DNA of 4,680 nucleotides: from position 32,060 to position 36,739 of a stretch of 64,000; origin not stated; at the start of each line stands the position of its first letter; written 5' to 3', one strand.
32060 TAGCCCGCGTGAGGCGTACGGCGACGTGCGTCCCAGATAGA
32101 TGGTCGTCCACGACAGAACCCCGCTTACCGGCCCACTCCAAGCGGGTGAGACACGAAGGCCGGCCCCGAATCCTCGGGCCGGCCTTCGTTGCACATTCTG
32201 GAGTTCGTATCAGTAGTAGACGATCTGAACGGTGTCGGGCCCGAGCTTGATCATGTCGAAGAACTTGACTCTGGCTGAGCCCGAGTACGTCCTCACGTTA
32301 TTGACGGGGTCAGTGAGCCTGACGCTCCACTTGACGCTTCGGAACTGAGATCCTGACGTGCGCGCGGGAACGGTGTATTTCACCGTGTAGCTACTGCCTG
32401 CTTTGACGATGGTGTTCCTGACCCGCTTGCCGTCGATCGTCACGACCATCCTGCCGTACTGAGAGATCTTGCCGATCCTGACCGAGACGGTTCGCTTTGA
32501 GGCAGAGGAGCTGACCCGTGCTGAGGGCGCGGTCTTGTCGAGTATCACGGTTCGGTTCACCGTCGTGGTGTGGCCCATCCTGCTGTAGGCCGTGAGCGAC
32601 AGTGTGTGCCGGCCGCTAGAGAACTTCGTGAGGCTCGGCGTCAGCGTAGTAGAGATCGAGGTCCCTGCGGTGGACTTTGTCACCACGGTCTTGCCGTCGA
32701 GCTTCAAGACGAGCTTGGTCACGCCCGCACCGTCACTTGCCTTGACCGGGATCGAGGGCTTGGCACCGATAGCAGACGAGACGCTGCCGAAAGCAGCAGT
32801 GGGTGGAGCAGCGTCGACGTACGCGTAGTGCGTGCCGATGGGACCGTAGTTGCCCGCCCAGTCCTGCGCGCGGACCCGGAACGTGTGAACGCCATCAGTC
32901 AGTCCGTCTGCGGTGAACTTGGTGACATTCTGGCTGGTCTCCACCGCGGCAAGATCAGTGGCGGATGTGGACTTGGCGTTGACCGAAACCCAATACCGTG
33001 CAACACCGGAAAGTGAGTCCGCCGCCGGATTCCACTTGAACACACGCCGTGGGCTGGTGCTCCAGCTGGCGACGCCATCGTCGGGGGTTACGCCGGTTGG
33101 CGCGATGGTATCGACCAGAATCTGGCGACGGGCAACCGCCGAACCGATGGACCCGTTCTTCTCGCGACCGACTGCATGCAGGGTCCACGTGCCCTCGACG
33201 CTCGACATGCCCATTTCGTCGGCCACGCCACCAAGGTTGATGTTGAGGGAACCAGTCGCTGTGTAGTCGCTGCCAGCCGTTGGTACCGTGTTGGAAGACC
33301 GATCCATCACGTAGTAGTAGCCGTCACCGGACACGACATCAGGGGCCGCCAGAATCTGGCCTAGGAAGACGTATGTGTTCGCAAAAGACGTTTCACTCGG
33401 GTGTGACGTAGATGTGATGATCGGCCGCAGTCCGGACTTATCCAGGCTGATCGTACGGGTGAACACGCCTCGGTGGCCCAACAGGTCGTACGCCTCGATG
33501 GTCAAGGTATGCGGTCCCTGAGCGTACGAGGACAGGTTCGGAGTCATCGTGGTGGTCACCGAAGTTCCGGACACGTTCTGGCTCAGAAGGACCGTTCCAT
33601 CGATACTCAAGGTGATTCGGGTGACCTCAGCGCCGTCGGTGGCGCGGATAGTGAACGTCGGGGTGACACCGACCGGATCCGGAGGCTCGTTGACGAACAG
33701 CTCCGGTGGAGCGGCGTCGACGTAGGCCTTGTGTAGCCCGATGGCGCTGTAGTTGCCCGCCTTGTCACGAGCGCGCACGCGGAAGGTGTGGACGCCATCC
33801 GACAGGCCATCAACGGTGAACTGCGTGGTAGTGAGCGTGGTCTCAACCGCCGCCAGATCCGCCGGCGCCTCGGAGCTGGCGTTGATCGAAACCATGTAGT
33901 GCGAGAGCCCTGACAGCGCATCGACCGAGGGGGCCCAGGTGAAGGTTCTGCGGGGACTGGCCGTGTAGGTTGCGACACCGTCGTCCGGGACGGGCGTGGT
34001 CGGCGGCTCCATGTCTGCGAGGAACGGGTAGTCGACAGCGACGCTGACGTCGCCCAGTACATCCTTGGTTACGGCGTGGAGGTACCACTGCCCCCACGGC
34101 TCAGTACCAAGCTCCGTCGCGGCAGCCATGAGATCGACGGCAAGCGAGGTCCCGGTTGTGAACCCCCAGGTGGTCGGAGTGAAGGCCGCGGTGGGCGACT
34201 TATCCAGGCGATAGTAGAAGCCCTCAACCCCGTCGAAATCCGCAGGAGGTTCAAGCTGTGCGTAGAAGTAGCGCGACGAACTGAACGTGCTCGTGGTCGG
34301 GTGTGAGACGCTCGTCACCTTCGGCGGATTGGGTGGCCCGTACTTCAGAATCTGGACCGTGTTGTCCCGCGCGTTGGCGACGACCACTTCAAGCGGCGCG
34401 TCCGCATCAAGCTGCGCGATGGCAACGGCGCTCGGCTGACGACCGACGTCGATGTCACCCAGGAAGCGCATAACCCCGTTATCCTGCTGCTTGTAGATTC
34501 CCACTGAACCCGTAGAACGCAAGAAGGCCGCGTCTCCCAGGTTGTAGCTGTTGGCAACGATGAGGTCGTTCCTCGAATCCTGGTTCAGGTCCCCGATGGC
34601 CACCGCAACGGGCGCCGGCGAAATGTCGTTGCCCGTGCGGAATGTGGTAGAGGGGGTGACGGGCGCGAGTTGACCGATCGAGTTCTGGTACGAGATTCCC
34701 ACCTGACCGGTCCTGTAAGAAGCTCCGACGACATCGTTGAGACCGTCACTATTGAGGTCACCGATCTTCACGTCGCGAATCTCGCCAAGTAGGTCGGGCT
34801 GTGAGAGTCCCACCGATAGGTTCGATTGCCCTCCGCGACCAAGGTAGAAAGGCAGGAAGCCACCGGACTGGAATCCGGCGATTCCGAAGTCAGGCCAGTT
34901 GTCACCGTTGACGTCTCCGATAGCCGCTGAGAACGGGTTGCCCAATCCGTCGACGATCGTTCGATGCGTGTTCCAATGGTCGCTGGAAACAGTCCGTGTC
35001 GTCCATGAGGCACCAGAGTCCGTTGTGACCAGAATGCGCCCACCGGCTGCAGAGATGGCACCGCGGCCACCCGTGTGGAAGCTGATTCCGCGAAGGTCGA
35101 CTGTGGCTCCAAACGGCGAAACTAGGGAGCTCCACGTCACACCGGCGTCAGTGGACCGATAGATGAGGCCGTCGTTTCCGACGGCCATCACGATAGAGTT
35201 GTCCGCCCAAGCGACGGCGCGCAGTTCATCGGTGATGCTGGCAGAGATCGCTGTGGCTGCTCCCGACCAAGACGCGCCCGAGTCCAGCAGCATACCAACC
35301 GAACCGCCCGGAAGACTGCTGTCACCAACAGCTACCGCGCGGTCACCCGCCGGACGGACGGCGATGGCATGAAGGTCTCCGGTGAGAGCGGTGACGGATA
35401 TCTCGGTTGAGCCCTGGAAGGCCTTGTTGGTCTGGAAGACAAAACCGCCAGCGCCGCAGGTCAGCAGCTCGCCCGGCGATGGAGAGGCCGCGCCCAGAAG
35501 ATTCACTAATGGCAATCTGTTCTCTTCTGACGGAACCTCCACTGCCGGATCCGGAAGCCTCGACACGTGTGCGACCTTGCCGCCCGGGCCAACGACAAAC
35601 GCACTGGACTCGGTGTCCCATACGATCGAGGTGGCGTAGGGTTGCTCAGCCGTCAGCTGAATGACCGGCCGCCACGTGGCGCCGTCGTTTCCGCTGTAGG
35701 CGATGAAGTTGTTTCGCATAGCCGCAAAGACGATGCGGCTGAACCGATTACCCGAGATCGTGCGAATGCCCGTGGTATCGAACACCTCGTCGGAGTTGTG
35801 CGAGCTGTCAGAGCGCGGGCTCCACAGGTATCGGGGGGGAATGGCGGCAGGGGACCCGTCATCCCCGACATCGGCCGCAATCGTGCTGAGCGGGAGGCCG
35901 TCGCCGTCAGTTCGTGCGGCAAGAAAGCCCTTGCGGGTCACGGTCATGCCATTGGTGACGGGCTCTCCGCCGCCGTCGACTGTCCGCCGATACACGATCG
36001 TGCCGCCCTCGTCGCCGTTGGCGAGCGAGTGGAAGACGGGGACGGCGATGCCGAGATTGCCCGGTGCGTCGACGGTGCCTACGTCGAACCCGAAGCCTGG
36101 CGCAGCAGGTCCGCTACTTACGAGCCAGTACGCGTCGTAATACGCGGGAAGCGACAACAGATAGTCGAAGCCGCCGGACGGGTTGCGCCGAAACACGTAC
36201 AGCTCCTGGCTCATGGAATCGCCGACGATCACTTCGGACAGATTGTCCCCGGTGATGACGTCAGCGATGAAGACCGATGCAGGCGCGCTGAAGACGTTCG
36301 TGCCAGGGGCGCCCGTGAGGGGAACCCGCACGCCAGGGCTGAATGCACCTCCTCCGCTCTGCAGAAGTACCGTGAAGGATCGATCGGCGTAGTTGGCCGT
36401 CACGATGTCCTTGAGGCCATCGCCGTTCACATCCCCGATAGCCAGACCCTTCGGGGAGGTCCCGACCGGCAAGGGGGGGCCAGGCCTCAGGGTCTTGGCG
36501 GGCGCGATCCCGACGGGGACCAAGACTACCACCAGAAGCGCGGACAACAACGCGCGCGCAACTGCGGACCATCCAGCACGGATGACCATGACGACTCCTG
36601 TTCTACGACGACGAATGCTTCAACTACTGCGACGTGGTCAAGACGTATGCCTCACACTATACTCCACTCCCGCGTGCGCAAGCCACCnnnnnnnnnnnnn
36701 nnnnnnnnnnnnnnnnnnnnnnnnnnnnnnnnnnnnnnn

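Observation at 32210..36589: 1459-aa secreted protein combining FG-GAP/VCBS repeats, a BNR (Asp-box) propeller-like region and duplicated Ig/FN3-like modules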

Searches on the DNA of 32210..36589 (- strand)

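Call 68: search_rna_families(sources=[L001, L083, L084], threshold=evalue, max_evalue=0.001)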
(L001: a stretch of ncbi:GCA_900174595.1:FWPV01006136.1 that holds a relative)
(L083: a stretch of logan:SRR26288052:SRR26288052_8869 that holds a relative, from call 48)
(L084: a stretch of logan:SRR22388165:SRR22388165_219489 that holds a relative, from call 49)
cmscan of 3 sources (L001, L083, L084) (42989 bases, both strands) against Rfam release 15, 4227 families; matches with E-value up to 0.001: 3.
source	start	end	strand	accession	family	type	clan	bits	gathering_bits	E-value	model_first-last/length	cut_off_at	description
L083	16960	17153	-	RF00010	RNaseP_bact_a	Gene; ribozyme;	CL00002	143.8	100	2.2e-44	160-367/367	5'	Bacterial RNase P class A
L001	14391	14564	-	RF00010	RNaseP_bact_a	Gene; ribozyme;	CL00002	117.8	100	1.4e-35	178-367/367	5'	Bacterial RNase P class A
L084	11132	11272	-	RF00010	RNaseP_bact_a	Gene; ribozyme;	CL00002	92.5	100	5.2e-27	213-367/367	5'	Bacterial RNase P class A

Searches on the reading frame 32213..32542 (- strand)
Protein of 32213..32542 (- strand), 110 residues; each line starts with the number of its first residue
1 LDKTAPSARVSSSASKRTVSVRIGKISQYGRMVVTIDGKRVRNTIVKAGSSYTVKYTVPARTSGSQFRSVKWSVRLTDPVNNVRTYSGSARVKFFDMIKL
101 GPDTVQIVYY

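Call 21: search_protein_families(library=pfam, max_evalue=1, proteins=[window:32213-32542:-])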
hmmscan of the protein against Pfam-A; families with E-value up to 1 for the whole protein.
seq(110 aa): 2 families
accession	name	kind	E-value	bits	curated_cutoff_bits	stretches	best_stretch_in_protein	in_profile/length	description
PF13464.11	RodZ_C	-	0.074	13.5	23.9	1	34-59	13-38/72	RodZ C-terminal domain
PF16841.11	CBM60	-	0.11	13.4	28.2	1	27-66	11-50/91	Ca-dependent carbohydrate-binding module xylan-binding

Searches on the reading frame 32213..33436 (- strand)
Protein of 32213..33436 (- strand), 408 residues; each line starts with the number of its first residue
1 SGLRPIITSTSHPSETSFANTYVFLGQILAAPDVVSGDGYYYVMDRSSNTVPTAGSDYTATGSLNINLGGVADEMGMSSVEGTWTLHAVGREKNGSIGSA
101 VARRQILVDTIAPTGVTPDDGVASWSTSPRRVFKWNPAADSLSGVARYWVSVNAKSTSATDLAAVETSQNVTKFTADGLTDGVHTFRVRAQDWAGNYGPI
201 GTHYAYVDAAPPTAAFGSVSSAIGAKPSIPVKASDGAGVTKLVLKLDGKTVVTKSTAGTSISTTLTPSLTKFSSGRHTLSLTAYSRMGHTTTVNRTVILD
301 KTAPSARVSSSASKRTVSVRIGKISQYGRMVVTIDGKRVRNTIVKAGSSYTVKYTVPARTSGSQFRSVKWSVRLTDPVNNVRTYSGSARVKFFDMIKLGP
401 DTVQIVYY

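Call 81: predict_structure(alignment_id=A8)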
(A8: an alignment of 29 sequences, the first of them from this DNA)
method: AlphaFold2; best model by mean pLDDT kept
length: 408 residues; sequences in the alignment: 29
mean_pLDDT: 95.0   pTM: 0.76
mean pLDDT of the five models: 95.0, 94.4, 94.0, 93.6, 92.9
residues with pLDDT >= 90: 370; 70-90: 32; 50-70: 6; < 50: 0
segments of 3 or more residues with pLDDT < 50: none
pLDDT, mean of each block of 10 residues (from residue 1): 89 96 97 86 97 97 97 97 98 92 98 97 96 97 95 83 74 95 95 96 97 97 98 97 98 97 98 98 97 98 97 96 97 97 97 94 93 97 97 92 89
secondary structure, 60 per line:
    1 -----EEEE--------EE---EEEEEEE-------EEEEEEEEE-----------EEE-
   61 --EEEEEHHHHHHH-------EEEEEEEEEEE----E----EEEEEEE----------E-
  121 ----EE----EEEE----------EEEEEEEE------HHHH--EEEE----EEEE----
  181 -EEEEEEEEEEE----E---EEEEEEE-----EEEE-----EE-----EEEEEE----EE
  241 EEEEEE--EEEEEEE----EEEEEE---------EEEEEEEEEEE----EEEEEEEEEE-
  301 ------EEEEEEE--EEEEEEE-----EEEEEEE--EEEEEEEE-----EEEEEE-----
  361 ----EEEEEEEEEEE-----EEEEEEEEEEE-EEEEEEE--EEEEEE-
elements in order: E6-9 E23-29 E37-45 E57-59 E63-67 H68-74 E82-92 E102-108 E131-134 E145-152 H159-162 E165-168 E173-176 E182-192 E201-207 E213-216 E229-234 E239-246 E249-255 E260-265 E275-285 E290-299 E307-313 E316-322 E328-334 E337-344 E350-355 E365-375 E381-391 E393-399 E402-407
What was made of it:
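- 32522..33433 (-): Stalk module 2 (aa 1053-1356): three beta-sandwich domains. AF2 model pLDDT 95 (call 81).
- On Fibrillar adhesin / periscope protein: AF2 pLDDT 95, four beta-sandwiches in aa 1052-1459 (call 81).
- The AF2 model has pLDDT 95 (call 81).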

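Call 84: fold_search(model_id=the predicted structure, library=pdb)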
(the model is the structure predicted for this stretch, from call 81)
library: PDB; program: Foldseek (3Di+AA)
matches with E <= 10: 1892; with E <= 0.001: 546
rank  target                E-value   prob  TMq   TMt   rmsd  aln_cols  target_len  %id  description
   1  4p99_A                9.1e-12  1.00  0.35  0.34  16.5       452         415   14  Ca2+-stabilized adhesin helps an Antarctic bacterium reach out and bind ice (released 2014-06-18)
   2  3t1w                  3.0e-11  1.00  0.32  0.35  12.4       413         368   13  Structure of the four-domain fragment Fn7B89 of oncofetal fibronectin (released 2012-03-21)
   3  6xi3                  1.5e-10  1.00  0.29  0.30  13.7       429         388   17  Crystal structure of tetra-tandem repeat in extending region of large adhesion protein (released 2020-10-14)
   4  6xi1_BBB              1.9e-10  1.00  0.26  0.26  19.5       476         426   12  Crystal structure of tetra-tandem repeat in extending RTX adhesin from Aeromonas hydrophila (released 2020-10-14)
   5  4pbx                  3.8e-10  1.00  0.36  0.28  16.4       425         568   13  Crystal structure of the six N-terminal domains of human receptor protein tyrosine phosphatase sigma (released 2014-11-12)
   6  6xi1_AAA              4.2e-10  1.00  0.25  0.25  19.5       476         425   12  Crystal structure of tetra-tandem repeat in extending RTX adhesin from Aeromonas hydrophila (released 2020-10-14)
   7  9flp_A                4.4e-10  1.00  0.25  0.13  33.4       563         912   12  CryoEM structure of the neck (1403-2314) in the grappling hook protein A (GhpA) in the bacterium Aureispira sp. CCB-QB (released 2024-10-16)
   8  8v2b_B                4.8e-10  1.00  0.37  0.28  20.3       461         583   11  Cryo-EM structure of mouse type II OSM receptor complex: model for full extracellular assembly (released 2024-11-20)
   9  9flw_A                5.6e-10  1.00  0.36  0.31  10.2       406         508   10  CryoEM structure of the fragment-6 (3571-4078) in the grappling hook protein A (GhpA) in the bacterium Aureispira sp.  (released 2024-10-16)
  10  8q6t_I                6.2e-10  1.00  0.33  0.18  11.3       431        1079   16  Helical reconstruction of the relaxed thick filament from FIB milled left ventricular mouse myofibrils (released 2023-11-01)
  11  9fls_A                6.2e-10  1.00  0.31  0.36  12.3       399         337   13  CryoEM structure of the fragment-3 (2061-2397) in the grappling hook protein A (GhpA) in the bacterium Aureispira sp.  (released 2024-10-16)
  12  8d82_A                6.5e-10  1.00  0.38  0.28  20.1       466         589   10  Cryo-EM structure of human IL-6 signaling complex in detergent: model containing full extracellular domains (released 2023-03-29)
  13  9u61_C                7.1e-10  1.00  0.24  0.17  37.4       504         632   10  CP/MBL pathways C3 convertase C4b2a and C3 complex (released 2026-01-14)
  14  9ba4_A                9.9e-10  1.00  0.26  0.14  19.0       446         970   12  Full-length cross-linked Contactin 2 (CNTN2) (released 2024-07-17)
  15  3hs0_A                1.3e-09  1.00  0.24  0.18  36.6       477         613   11  Cobra Venom Factor (CVF) in complex with human factor B (released 2009-07-07)
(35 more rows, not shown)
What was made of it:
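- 32522..33433 (-): Foldseek matches tandem Ig/FN3 extender rods of adhesins, 4p99 at E 9e-12 (call 84).
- On Fibrillar adhesin / periscope protein: Foldseek matches adhesin extender rods (call 84).
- Foldseek matches Ig/FN3 rods of adhesins: MpIBP extender 4p99, RTX adhesin extenders 6xi1 and 6xi3, GhpA, and fibronectin (call 84).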

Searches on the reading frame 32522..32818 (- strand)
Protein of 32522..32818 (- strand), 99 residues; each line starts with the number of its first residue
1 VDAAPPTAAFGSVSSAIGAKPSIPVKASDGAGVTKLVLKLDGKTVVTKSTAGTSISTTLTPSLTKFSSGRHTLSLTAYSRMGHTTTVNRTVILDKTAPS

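Call 21: search_protein_families(library=pfam, max_evalue=1, proteins=[window:32522-32818:-])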
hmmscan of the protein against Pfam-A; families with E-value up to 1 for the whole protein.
seq(99 aa): 3 families
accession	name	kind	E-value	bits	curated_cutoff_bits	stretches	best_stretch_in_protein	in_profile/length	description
PF17957.7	Big_7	-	0.00013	23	24.1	1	19-74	18-69/70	Bacterial Ig domain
PF19077.6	Big_13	-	0.0013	19.6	27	1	20-94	28-101/102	Bacterial Ig-like domain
PF22068.2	Androglobin_II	-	0.031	14.7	27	1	53-87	76-111/125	Androglobin, domain II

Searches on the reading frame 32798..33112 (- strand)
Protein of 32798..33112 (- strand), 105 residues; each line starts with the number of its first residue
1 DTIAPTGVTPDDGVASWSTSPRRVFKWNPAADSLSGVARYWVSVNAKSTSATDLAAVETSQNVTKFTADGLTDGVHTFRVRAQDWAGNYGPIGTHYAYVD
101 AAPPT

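Call 21: search_protein_families(library=pfam, max_evalue=1, proteins=[window:32798-33112:-])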
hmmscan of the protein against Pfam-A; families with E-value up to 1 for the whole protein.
seq(105 aa): 3 families
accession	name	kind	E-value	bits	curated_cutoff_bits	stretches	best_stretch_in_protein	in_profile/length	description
PF19077.6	Big_13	-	7.5e-05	23.6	27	1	41-89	40-90/102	Bacterial Ig-like domain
PF22111.2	MtrC-MtrF_N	-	0.068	13.5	27.7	1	31-76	66-110/126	Decaheme cytochrome c component MtrC/MtrF N-terminal domain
PF24421.1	Ig_J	-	0.089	13.3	29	1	33-91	37-93/104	Tip attachment protein J, Ig-like domain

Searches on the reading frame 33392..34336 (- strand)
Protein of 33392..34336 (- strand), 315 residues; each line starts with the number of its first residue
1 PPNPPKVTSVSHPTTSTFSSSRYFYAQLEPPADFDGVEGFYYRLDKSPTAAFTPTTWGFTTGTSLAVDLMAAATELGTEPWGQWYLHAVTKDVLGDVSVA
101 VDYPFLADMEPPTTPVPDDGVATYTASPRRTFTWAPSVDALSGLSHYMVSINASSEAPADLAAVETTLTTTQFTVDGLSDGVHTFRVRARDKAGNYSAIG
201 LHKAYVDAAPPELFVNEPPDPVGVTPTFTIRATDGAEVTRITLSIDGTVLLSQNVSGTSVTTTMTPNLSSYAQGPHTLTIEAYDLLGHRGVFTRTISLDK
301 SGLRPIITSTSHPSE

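Call 38: search_protein_representatives(protein=window:33392-34336:-)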
Query: 315 residues. Proteins with E-value up to 0.001 (for the whole library): 7139; up to 1e-10: 2287; up to 1e-30: 253. The best 150 are listed.
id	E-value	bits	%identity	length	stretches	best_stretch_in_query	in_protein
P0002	1.1e-206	701.4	57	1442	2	2-315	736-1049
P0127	6.7e-162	554.3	36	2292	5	1-315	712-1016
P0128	2.8e-133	460.3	31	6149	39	103-287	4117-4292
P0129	4.2e-126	436.8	32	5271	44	100-246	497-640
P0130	2.3e-121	421.2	33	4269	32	124-243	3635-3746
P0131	1.3e-120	418.7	33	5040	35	126-306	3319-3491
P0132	4.3e-105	367.8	40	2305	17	117-233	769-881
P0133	9.4e-95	333.8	35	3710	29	166-302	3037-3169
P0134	1.9e-94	332.8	38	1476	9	104-230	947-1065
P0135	7.5e-94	330.9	34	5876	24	169-301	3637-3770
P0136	2.1e-86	306.4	32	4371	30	172-301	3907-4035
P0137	4.4e-81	288.9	34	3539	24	162-260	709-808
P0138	3.8e-76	272.7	38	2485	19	169-237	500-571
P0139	3.5e-73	263.0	32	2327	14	34-236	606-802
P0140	4.4e-73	262.7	33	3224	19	123-313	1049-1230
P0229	2.1e-41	158.6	38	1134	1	1-311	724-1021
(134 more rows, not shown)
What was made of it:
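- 33434..34336 (-): Stalk module 1 (aa 752-1052): unit 1 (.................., no Pfam family), unit 2 (weak Big_13 match, below cutoff), unit 3 (Big_7/Big_13). Exhaustive search gave 7139 proteins with similar units (call 38).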

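Call 47: list_cluster_members(proteins=[P0127, P0229, P0002, P0001])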
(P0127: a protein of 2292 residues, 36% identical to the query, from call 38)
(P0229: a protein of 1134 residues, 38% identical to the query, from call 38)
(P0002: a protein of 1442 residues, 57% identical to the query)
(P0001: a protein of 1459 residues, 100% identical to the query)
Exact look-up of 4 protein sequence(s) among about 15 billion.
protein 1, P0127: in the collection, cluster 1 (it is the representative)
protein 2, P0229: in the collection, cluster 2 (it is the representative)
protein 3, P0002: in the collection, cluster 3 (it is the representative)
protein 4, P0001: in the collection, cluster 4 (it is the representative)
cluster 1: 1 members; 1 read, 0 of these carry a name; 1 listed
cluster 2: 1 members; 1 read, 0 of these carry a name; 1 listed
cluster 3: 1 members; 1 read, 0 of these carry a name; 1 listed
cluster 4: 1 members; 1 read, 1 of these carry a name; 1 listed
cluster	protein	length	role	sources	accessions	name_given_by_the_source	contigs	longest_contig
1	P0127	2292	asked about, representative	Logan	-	-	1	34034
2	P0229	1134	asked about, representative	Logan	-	-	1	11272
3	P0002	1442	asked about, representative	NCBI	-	-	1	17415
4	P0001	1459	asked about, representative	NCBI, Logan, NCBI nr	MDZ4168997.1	MAG: FG-GAP-like repeat-containing protein [Coriobacteriia bacterium] | FG-GAP-like repeat-containing protein [Coriobacteriia bacterium]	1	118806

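Call 48: find_encoding_contigs(protein=P0127, flank=10000)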
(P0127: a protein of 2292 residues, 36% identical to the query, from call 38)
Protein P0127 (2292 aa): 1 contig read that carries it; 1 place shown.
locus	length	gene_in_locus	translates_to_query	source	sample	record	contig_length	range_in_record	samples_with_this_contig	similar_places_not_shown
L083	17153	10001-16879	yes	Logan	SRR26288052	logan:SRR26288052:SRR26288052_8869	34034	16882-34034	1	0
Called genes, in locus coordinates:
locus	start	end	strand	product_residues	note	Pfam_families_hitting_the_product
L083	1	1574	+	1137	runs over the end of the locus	PF02811:PHP, PF07733:DNA_pol3_alpha, PF17657:DNA_pol3_finger, PF14579:HHH_6, PF01336:tRNA_anti-codon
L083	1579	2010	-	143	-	-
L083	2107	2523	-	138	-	-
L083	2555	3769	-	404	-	PF00817:IMS, PF11798:IMS_HHH, PF11799:IMS_C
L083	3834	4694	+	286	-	PF01261:AP_endonuc_2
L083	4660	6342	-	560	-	PF00929:RNase_T, PF27096:UvrC_M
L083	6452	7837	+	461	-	-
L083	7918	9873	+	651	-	PF07728:AAA_5 (faint), PF01078:Mg_chelatase, PF17863:AAA_lid_2, PF26791:AAPxQ, PF00092:VWA, PF13519:VWA_2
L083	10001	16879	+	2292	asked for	PF01839:FG-GAP (faint), PF13517:FG-GAP_3, PF15902:Sortilin-Vps10 (faint), PF14870:PSII_BNR, PF17957:Big_7, PF17957:Big_7, PF13585:CHU_C (weak), PF13860:FlgD_ig, +8 more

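Call 49: find_encoding_contigs(protein=P0229, flank=10000)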
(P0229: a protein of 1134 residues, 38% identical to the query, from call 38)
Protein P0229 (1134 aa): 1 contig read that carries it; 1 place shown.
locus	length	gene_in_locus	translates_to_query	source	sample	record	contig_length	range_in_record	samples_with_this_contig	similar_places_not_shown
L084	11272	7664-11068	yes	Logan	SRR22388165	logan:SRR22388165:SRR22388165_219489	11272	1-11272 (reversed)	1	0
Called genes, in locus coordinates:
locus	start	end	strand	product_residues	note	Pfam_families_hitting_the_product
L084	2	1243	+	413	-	?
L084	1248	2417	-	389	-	PF00817:IMS, PF11799:IMS_C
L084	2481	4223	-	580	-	PF00929:RNase_T, PF21762:DEDDh_C (faint), PF27096:UvrC_M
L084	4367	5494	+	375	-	-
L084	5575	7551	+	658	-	PF07728:AAA_5 (faint), PF01078:Mg_chelatase, PF17863:AAA_lid_2, PF26791:AAPxQ, PF00092:VWA, PF13519:VWA_2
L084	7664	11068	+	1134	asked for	PF01839:FG-GAP (faint), PF14870:PSII_BNR (faint), PF15902:Sortilin-Vps10 (faint), PF19077:Big_13 (faint), PF13517:FG-GAP_3, PF13860:FlgD_ig (faint), PF17957:Big_7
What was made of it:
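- Other neighbours (nfo, an RNase_T/UvrC_M gene) come and go (calls 48, 49).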
